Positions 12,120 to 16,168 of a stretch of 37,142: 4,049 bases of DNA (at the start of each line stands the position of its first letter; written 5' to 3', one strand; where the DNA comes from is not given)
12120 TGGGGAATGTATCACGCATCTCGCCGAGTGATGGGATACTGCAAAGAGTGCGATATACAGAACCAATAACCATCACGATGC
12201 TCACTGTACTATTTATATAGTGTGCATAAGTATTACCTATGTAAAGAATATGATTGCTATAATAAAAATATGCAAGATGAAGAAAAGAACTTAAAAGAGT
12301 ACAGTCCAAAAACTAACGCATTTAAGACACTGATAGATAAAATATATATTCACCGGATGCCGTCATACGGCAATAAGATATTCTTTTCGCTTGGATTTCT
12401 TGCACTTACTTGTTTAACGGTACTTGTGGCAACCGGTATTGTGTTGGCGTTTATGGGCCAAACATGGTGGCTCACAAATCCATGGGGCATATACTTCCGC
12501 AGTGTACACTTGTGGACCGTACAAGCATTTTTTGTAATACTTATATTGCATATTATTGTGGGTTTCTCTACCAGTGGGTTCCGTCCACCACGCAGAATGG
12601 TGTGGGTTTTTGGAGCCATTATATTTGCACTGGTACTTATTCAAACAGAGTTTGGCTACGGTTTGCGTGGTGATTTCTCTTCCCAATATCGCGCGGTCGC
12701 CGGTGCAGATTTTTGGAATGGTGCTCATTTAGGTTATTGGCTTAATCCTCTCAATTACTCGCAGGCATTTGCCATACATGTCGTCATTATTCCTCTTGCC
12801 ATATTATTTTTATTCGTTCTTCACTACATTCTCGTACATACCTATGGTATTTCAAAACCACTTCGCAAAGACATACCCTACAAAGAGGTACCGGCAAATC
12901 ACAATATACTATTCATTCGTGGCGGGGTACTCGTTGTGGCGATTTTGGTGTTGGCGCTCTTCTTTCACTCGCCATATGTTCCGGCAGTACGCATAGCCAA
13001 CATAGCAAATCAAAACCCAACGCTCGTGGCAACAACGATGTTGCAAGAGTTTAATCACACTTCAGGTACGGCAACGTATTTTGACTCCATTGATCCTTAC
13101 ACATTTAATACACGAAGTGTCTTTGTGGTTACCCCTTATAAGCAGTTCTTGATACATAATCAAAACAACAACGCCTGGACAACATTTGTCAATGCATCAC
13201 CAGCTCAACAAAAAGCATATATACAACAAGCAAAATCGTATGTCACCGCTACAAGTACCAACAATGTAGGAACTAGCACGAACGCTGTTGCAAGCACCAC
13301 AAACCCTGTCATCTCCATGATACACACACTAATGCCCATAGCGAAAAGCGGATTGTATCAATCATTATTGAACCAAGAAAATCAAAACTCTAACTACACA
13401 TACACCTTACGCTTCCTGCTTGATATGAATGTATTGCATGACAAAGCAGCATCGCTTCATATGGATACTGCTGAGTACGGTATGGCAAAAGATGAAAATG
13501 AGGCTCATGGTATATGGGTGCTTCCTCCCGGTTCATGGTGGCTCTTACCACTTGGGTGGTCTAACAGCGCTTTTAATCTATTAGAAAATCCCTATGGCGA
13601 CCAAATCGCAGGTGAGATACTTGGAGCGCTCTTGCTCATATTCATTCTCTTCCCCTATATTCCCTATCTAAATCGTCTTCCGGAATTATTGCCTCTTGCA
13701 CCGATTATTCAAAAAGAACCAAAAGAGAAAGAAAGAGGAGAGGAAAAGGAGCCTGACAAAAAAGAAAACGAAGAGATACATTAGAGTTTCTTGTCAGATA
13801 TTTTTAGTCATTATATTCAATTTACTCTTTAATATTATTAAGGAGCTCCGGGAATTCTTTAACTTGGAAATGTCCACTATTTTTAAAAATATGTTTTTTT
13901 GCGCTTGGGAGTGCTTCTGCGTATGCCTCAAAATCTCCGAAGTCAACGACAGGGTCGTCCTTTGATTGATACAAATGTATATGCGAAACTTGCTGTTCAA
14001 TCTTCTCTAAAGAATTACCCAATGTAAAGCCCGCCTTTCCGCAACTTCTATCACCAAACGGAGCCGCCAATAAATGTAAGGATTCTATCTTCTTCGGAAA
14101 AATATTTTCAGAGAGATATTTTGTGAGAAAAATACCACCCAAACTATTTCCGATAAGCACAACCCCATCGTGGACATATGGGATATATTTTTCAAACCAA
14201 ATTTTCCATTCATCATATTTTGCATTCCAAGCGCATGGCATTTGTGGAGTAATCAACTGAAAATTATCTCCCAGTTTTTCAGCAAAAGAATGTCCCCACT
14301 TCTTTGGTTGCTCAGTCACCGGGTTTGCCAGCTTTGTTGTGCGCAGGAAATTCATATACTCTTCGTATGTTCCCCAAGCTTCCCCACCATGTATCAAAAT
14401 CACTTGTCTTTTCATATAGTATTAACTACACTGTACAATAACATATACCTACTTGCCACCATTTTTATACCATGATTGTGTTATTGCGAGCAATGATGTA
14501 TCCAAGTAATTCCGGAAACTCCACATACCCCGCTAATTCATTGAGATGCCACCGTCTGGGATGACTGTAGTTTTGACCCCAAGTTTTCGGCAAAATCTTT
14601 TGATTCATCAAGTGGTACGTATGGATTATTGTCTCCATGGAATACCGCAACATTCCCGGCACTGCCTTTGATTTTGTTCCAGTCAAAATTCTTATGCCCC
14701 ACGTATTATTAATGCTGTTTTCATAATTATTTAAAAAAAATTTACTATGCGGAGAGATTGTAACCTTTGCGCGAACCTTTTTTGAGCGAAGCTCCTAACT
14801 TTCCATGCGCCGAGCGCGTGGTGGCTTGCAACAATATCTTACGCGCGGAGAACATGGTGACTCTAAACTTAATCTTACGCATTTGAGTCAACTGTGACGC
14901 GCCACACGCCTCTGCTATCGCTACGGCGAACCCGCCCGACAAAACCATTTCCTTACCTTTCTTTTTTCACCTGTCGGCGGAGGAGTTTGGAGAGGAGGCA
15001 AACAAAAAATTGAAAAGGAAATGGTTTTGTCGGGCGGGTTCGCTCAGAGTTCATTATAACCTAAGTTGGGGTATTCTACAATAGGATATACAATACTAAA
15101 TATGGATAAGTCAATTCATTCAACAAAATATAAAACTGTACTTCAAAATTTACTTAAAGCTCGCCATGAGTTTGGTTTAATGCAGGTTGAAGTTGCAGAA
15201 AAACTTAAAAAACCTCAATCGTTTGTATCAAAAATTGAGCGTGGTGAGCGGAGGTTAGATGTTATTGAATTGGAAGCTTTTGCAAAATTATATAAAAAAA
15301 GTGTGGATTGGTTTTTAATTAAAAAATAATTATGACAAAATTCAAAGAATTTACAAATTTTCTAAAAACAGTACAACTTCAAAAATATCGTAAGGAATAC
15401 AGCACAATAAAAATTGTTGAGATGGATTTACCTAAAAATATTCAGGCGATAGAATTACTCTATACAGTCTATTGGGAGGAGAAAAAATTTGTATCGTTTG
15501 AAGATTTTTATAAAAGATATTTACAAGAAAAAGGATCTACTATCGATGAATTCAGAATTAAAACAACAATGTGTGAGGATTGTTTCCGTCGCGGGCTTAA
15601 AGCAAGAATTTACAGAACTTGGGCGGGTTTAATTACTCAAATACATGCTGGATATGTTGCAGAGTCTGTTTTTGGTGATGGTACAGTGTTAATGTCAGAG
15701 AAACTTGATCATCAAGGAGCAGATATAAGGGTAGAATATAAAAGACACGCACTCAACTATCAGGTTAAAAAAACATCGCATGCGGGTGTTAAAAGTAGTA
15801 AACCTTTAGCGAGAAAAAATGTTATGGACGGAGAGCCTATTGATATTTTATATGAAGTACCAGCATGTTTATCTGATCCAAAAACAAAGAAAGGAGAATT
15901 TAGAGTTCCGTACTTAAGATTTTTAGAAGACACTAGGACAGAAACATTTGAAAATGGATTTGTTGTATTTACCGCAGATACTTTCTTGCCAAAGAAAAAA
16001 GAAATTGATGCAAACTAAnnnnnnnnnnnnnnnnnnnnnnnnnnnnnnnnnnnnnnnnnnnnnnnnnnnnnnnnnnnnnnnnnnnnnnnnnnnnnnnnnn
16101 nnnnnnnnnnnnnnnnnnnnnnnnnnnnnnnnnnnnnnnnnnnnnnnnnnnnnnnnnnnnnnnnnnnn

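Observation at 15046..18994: AT-rich four-gene defence-like island (C-protein, nuclease, LexA-MTase, 2TM-TPR) inserted beside tRNA-Ser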

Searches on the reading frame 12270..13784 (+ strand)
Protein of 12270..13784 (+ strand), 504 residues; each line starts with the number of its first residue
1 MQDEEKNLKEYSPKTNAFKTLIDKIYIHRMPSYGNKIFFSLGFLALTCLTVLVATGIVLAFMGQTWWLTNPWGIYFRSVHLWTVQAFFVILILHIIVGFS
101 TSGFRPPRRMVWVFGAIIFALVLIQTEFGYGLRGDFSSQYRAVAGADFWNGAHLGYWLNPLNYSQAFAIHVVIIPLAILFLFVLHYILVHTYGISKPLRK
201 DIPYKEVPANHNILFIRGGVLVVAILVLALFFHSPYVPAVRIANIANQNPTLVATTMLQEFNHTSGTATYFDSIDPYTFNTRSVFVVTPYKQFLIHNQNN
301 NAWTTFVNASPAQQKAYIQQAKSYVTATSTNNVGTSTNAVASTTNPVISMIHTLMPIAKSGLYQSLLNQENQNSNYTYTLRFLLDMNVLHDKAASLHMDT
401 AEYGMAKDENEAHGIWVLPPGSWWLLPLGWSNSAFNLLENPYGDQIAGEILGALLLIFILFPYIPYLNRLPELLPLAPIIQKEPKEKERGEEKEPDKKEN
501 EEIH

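Call 37: find_related_loci(query=window:12270-13784:+, collection=metagenome_contigs, flank=10000)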
Query window:12270-13784:+ (504 aa) in metagenome_contigs; peptide patterns used: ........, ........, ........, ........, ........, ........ (x = any residue, [..] = any of these).
113 stretches matched a pattern; 11 encode a relative of the query (tblastn E <= 1e-3); 11 distinct loci.
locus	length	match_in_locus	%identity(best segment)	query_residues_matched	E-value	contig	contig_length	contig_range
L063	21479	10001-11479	79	1-501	0e+0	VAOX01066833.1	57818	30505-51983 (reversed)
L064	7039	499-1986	73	1-499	0e+0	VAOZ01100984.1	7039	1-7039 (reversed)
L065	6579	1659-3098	71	7-494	0e+0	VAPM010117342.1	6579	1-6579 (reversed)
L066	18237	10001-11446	67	3-490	0e+0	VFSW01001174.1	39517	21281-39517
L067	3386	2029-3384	68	3-463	0e+0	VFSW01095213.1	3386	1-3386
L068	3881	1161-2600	66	4-493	0e+0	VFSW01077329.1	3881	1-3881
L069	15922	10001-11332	61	1-489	0e+0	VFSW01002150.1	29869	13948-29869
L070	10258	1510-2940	55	9-499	4e-168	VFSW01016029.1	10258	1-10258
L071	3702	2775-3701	74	7-315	4e-156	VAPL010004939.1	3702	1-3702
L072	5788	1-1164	62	99-501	1e-151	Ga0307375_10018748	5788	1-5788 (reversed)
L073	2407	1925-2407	79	1-163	2e-76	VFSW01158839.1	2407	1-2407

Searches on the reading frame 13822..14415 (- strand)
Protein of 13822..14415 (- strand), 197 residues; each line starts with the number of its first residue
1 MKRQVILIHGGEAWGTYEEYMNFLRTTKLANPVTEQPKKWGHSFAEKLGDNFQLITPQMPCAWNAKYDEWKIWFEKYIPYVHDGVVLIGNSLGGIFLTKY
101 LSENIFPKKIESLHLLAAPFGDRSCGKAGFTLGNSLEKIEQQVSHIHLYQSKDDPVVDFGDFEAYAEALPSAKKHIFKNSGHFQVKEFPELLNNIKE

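Call 4: search_protein_families(library=pfam, proteins=[window:13822-14415:-], max_evalue=0.1)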
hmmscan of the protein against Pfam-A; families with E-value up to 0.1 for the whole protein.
window:13822-14415:- (197 aa): 4 families
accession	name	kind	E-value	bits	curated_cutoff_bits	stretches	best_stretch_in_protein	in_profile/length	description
PF06821.19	Ser_hydrolase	-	1.7e-07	31.7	22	1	37-187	12-158/172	Serine hydrolase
PF00561.26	Abhydrolase_1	-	3.2e-07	30.7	25.8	1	84-118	70-102/245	alpha/beta hydrolase fold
PF12697.13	Abhydrolase_6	-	0.00035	21.7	26.3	0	5-109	1-85/217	Alpha/beta hydrolase family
PF12146.15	Hydrolase_4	-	0.017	14.8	27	0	85-120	78-111/239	Serine aminopeptidase, S33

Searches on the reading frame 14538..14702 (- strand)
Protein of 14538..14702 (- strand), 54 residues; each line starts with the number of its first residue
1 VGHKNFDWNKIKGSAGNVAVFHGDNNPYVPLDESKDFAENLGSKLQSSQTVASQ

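Call 4: search_protein_families(library=pfam, proteins=[window:14538-14702:-], max_evalue=0.1)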
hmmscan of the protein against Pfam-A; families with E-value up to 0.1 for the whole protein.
window:14538-14702:- (54 aa): 2 families
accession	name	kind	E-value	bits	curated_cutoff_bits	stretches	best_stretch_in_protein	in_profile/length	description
PF20434.5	BD-FAE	-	0.07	13.1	26.8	1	12-41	186-215/215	BD-FAE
PF06821.19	Ser_hydrolase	-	0.073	13.4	22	1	19-50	119-150/172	Serine hydrolase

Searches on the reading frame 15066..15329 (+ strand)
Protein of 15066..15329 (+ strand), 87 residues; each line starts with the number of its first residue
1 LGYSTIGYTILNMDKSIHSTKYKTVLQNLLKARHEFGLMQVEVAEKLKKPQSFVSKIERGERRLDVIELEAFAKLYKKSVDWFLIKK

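Call 4: search_protein_families(library=pfam, proteins=[window:15066-15329:+], max_evalue=0.1)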
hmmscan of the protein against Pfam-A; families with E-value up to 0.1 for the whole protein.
window:15066-15329:+ (87 aa): 4 families
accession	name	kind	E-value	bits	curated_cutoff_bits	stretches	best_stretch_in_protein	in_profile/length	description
PF01381.28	HTH_3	-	1.9e-10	41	23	1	31-83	3-55/55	Helix-turn-helix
PF13560.12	HTH_31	-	2.3e-05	25.1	27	1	33-77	10-55/64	Helix-turn-helix domain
PF12844.13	HTH_19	-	0.0054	17.1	30.2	1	27-78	2-53/64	Helix-turn-helix domain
PF04545.22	Sigma70_r4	-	0.044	13.8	24.1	0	29-59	12-42/50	Sigma-70, region 4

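Call 5: search_protein_families(library=padloc, proteins=[window:15066-15329:+], max_evalue=0.1)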
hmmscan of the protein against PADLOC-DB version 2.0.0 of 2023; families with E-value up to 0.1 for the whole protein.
window:15066-15329:+ (87 aa): 12 families
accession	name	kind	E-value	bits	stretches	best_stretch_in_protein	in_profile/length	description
PDLC02926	HTH_VI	-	2e-06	25.9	1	28-77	5-54/92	-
PDLC03951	RmrA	-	3.4e-05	21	1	27-84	11-68/400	-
PDLC03952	RmrA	-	0.00011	19.2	1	22-85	20-83/395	-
PDLC03953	RmrA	-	0.00019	18.8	1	29-85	10-66/373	-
PDLC04142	capH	-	0.0002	20.4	1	24-84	6-66/103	capH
PDLC04775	PDC-M69A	-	0.00065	18.2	1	20-85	3-68/113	-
PDLC03954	RmrA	-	0.0011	15.9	1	27-84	13-70/380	-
PDLC03668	Control_protein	-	0.002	16.6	1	29-74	13-58/79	control protein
PDLC03666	Control_protein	-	0.0035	15.8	1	33-73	15-55/77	control protein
PDLC04760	PDC-M64C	-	0.0056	15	1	20-66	22-68/93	-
PDLC03665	Control_protein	-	0.0056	14.9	1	27-73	11-58/77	control protein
PDLC03949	RmrA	-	0.017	12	1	28-84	6-62/363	-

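Call 70: search_protein_families(library=phrogs, proteins=[window:15102-15329:+], max_evalue=0.01)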
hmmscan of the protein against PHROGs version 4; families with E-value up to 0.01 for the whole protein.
window:15102-15329:+ (75 aa): 18 families
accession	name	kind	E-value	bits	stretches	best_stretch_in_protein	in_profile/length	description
phrog_8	-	transcription regulation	6.6e-11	43.2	1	8-74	72-138/346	transcriptional regulator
phrog_2967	-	transcription regulation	7.9e-08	33.1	1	9-72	7-70/225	transcriptional regulator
phrog_3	-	transcription regulation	9.7e-08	33.2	1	6-73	82-147/430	transcriptional repressor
phrog_7396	-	unknown function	1.9e-06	28.7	1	6-72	9-78/227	-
phrog_4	-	transcription regulation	2.3e-06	27.9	1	10-72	133-192/400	transcriptional repressor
phrog_2328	-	transcription regulation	3.1e-06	28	1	12-72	15-75/128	transcriptional repressor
phrog_2439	-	transcription regulation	1.4e-05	25.1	1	15-72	10-67/367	transcriptional regulator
phrog_1373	-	transcription regulation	1.5e-05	26.1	1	8-58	60-109/166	transcriptional regulator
phrog_2339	-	DNA, RNA and nucleotide metabolism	5.7e-05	24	1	12-50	25-63/98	HTH DNA binding protein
phrog_6831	-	transcription regulation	0.00022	22.2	1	15-67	8-61/68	transcriptional regulator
phrog_9908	-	DNA, RNA and nucleotide metabolism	0.00052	20.3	1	13-65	13-66/282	DNA binding protein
phrog_7241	-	transcription regulation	0.0016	19.5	1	18-69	66-118/122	transcriptional regulator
phrog_5823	-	transcription regulation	0.002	18.4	1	14-65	8-60/404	transcriptional regulator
phrog_6223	-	transcription regulation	0.0024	18.9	1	14-50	7-42/73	transcriptional repressor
phrog_7950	-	transcription regulation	0.0048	17.9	1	14-48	9-43/68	transcriptional repressor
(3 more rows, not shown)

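Call 71: search_protein_families(library=ncbifam, proteins=[window:15102-15329:+], max_evalue=0.01)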
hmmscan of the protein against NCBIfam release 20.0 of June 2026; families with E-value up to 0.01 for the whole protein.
window:15102-15329:+ (75 aa): 3 families
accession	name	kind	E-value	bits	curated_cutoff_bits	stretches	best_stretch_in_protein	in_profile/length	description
TIGR03070.1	couple_hipB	subfamily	5.1e-05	23.1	71.65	1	17-53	7-43/58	type II toxin-antitoxin system Y4mF family antitoxin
NF041951.1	phage_RstR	subfamily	0.00039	20.7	80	1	15-73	5-63/108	RstR family transcriptional repressor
NF007257.0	PRK09706.1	subfamily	0.00088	19.1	101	1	9-72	2-65/135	transcriptional repressor DicA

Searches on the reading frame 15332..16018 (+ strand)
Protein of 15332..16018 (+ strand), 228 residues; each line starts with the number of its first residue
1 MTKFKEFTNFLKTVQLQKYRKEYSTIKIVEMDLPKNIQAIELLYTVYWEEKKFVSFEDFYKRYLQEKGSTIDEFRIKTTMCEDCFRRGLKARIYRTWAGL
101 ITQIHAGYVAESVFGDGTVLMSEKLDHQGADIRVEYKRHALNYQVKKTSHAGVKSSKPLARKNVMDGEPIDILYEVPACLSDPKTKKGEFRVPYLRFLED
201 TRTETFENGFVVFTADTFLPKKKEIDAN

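Call 4: search_protein_families(library=pfam, proteins=[window:15332-16018:+], max_evalue=0.1)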
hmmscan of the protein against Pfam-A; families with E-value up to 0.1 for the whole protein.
window:15332-16018:+ (228 aa): 2 families
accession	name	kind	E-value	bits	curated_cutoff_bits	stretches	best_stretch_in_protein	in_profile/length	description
PF09573.16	RE_TaqI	-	2.2e-30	106.2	26.1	1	4-215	1-219/229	TaqI restriction endonuclease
PF10640.14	MCEL_TPase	-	0.0059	16.5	27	1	14-59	46-90/198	mRNA capping enzyme catalytic subunit, RNA triphosphatase domain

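Call 5: search_protein_families(library=padloc, proteins=[window:15332-16018:+], max_evalue=0.1)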
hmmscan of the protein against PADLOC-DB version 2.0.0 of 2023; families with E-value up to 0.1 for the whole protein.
window:15332-16018:+ (228 aa): 1 family
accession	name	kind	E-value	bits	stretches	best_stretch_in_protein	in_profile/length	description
PDLC03574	REase_II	-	5.9e-23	79.7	1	5-182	11-190/261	Type II restriction enzyme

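Call 12: search_dna_similar(query=window:15332-16018:+, collection=phages, mode=protein, max_rows=10)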
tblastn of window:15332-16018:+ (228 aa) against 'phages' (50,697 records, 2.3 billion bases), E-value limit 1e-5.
No match.

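Call 26: search_solved_structures(query=window:15332-16018:+, max_evalue=1, show_alignments=1)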
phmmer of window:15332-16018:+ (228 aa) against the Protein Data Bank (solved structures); distinct sequences matched with E-value up to 1: 0.

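Call 70: search_protein_families(library=phrogs, proteins=[window:15332-16018:+], max_evalue=0.01)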
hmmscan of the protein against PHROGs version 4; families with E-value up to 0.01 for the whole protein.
window:15332-16018:+ (228 aa): 0 families

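Call 71: search_protein_families(library=ncbifam, proteins=[window:15332-16018:+], max_evalue=0.01)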
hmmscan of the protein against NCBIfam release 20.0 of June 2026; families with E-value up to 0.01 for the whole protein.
window:15332-16018:+ (228 aa): 0 families

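Call 95: find_homologous_proteins(query=window:15332-16018:+, max_evalue=0.001)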
Query window:15332-16018:+ (228 aa): 1073 proteins with E <= 0.001 among 1184 candidates; the best 120 are listed.
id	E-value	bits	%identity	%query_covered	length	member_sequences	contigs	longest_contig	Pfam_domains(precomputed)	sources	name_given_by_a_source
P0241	1.8e-149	513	100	100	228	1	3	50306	PF09573.17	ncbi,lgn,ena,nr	ncbi:MAG TPA: TaqI family restriction endonuclease [Candidatus Kaiserbacteria bacterium]|nr:TaqI fam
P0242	1.2e-125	436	85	99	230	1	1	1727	PF09573.17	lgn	-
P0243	4.0e-115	401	78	100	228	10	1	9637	PF09573.17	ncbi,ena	-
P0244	2.9e-114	398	77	99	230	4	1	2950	PF09573.17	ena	-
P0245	3.1e-113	395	78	99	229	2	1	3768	PF09573.17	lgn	-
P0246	2.6e-112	392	76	99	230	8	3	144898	PF09573.17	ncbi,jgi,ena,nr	ncbi:TaqI family restriction endonuclease [bacterium]|nr:TaqI family restriction endonuclease [bacte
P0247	8.0e-112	390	77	99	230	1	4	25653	PF09573.17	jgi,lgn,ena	-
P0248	1.6e-111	389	78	93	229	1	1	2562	PF09573.17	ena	-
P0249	1.3e-109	383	77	96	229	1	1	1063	PF09573.17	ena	-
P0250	1.6e-109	383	76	100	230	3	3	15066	PF09573.17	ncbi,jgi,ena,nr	ncbi:hypothetical protein DRJ22_03460 [Candidatus Woesearchaeota archaeon]|nr:MAG: hypothetical prot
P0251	1.7e-109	383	77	98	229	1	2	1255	PF09573.17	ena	-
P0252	1.7e-109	383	76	98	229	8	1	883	PF09573.17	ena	-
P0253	4.0e-109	381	75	99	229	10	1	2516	PF09573.17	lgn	-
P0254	4.4e-109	381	76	99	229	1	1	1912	PF09573.17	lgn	-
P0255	2.2e-108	379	75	98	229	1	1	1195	PF09573.17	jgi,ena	-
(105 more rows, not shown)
